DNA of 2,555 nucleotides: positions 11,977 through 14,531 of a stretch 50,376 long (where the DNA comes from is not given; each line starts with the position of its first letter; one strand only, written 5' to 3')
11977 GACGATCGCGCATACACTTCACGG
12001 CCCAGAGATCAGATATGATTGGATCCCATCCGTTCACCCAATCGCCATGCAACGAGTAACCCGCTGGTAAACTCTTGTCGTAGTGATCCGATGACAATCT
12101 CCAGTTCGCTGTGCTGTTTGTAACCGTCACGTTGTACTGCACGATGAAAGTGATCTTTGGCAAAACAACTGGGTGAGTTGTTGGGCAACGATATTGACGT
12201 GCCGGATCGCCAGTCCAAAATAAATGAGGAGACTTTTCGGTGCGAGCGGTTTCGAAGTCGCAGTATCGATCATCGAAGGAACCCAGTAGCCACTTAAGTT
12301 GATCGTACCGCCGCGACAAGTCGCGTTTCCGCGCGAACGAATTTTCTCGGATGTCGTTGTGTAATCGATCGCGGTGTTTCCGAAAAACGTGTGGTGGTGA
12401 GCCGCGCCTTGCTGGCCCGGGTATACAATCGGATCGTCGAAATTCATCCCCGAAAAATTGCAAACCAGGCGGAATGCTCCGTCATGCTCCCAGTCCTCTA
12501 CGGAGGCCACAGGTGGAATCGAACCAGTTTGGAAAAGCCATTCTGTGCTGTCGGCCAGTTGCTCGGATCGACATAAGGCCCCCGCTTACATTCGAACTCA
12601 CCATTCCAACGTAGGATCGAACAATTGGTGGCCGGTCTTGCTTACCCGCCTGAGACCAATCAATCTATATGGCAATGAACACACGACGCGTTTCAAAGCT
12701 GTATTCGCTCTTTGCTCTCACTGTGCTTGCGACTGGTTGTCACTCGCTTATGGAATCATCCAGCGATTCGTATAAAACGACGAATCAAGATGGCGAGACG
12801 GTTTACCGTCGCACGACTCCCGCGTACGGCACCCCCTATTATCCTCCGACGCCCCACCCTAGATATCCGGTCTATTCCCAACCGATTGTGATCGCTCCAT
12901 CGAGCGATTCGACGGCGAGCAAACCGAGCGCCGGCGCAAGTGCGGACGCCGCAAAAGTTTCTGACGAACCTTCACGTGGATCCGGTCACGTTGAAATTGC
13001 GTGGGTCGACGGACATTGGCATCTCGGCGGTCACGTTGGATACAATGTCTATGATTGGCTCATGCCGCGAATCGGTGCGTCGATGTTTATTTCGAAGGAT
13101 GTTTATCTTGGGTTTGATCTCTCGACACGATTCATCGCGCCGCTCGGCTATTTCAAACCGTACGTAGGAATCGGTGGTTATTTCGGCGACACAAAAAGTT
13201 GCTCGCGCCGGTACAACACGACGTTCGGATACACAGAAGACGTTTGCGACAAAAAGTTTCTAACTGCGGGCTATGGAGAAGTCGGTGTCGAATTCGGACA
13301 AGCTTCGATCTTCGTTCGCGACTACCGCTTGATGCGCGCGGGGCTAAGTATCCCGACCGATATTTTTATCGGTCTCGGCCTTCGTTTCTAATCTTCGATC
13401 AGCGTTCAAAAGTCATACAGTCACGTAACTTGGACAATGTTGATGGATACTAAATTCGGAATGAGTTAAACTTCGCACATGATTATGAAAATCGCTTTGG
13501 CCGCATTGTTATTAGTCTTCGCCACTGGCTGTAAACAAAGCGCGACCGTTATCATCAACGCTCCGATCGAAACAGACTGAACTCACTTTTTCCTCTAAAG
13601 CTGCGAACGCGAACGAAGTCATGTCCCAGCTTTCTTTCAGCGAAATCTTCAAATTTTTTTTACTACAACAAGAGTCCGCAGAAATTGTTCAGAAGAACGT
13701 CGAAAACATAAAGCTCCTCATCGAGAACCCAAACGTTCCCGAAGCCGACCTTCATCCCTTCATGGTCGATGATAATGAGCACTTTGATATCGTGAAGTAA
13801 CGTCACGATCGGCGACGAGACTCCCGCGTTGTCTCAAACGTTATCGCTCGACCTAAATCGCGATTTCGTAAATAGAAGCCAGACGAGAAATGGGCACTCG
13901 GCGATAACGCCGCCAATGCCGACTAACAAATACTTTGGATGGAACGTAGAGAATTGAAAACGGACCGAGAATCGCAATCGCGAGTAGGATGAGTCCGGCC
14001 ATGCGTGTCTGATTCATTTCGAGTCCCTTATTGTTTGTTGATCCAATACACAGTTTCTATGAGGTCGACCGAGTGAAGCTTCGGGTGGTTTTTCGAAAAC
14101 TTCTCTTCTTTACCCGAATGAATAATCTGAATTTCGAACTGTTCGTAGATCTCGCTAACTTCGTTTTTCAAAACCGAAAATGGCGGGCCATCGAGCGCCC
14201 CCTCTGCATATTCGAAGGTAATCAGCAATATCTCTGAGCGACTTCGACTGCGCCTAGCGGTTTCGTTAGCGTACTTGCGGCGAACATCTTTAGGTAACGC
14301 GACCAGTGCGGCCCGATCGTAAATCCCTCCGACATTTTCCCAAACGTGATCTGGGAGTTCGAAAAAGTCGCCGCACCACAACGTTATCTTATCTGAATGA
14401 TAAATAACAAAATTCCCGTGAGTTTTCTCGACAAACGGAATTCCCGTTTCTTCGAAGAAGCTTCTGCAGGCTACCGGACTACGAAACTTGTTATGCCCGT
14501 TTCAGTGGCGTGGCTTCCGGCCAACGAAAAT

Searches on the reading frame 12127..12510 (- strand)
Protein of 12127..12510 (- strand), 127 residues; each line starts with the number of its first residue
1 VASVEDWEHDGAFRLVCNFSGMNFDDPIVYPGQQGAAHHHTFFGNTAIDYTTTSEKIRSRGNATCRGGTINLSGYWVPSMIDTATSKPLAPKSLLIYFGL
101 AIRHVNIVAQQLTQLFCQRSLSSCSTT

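Call 18: search_protein_families(library=pfam, proteins=[window:12127-12510:-])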
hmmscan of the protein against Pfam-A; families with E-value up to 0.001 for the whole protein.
window:12127-12510:- (127 aa): 1 family
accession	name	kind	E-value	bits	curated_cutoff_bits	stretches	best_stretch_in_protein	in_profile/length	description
PF09362.15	DUF1996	-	2.7e-10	41.1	27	1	26-82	1-55/237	Domain of unknown function (DUF1996)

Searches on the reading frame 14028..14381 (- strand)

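Call 18: search_protein_families(library=pfam, proteins=[window:14028-14381:-])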
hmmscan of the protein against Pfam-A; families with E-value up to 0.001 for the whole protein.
window:14028-14381:- (117 aa): 1 family
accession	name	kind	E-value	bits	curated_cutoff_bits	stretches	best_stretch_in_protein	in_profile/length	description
PF05724.17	TPMT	-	4.8e-22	79.2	26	1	1-112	101-213/218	Thiopurine S-methyltransferase (TPMT)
